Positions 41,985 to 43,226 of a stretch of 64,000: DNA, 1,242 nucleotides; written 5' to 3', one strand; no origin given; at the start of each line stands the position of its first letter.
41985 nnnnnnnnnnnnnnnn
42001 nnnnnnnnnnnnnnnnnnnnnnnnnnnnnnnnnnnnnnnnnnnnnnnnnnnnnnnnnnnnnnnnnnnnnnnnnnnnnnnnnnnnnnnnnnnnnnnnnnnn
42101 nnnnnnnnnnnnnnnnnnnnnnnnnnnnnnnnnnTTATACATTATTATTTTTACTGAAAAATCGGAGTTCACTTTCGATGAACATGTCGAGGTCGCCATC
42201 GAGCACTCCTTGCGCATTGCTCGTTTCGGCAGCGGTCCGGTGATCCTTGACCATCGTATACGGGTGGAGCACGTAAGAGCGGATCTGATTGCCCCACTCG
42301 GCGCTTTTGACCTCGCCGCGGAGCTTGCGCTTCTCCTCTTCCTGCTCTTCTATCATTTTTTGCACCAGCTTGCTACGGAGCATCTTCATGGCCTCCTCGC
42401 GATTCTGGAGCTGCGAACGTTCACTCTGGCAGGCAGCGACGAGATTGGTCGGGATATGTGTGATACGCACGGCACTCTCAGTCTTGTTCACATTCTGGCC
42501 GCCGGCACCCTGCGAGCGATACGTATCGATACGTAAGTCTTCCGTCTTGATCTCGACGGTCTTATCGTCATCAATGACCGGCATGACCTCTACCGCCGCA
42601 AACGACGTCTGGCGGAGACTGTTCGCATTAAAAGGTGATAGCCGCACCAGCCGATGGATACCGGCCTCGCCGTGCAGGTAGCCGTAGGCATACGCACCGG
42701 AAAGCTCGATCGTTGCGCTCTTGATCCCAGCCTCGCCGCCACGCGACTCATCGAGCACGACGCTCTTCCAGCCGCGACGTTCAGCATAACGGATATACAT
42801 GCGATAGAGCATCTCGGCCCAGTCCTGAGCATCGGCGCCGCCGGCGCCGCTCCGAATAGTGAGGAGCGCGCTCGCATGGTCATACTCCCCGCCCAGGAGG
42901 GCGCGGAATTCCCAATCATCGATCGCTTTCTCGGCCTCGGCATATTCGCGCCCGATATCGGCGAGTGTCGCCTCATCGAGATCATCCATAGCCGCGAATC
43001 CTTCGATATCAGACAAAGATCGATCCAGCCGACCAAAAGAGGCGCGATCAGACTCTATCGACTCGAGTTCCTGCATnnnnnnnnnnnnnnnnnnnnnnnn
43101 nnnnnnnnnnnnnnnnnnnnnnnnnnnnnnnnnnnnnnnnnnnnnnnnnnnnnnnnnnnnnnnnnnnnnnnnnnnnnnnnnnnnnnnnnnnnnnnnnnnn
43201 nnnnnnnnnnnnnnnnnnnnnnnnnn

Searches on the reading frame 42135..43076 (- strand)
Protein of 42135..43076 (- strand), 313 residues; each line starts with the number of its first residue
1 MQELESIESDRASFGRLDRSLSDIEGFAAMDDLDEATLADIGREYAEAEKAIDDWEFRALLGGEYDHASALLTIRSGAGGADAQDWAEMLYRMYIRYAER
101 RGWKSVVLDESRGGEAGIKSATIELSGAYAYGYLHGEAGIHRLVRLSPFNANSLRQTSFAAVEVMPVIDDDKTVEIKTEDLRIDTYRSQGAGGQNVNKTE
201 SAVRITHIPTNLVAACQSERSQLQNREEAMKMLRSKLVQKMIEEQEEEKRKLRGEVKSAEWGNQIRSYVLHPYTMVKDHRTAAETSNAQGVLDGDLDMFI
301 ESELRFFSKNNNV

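Call 26: search_protein_families(library=pfam, proteins=[window:42135-43076:-], max_evalue=0.001)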
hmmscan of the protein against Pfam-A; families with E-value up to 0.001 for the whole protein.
window:42135-43076:- (313 aa): 2 families
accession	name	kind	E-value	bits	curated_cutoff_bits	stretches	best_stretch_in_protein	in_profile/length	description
PF03462.23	PCRF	-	6.6e-45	153.7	24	1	2-162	29-194/194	PCRF domain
PF00472.26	RF-1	-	9.5e-43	145.3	35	1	171-280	2-116/116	RF-1 domain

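Call 72: list_cluster_members(proteins=[P0001, window:42135-43076:-])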
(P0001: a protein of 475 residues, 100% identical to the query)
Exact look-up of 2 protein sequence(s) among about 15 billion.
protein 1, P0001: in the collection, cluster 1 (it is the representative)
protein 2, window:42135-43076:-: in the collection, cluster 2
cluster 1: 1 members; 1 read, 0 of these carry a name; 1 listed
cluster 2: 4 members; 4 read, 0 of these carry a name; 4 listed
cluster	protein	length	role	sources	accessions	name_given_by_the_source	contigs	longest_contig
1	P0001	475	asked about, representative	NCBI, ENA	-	-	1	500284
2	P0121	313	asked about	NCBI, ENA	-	-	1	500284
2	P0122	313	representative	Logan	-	-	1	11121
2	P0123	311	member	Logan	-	-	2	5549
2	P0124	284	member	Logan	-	-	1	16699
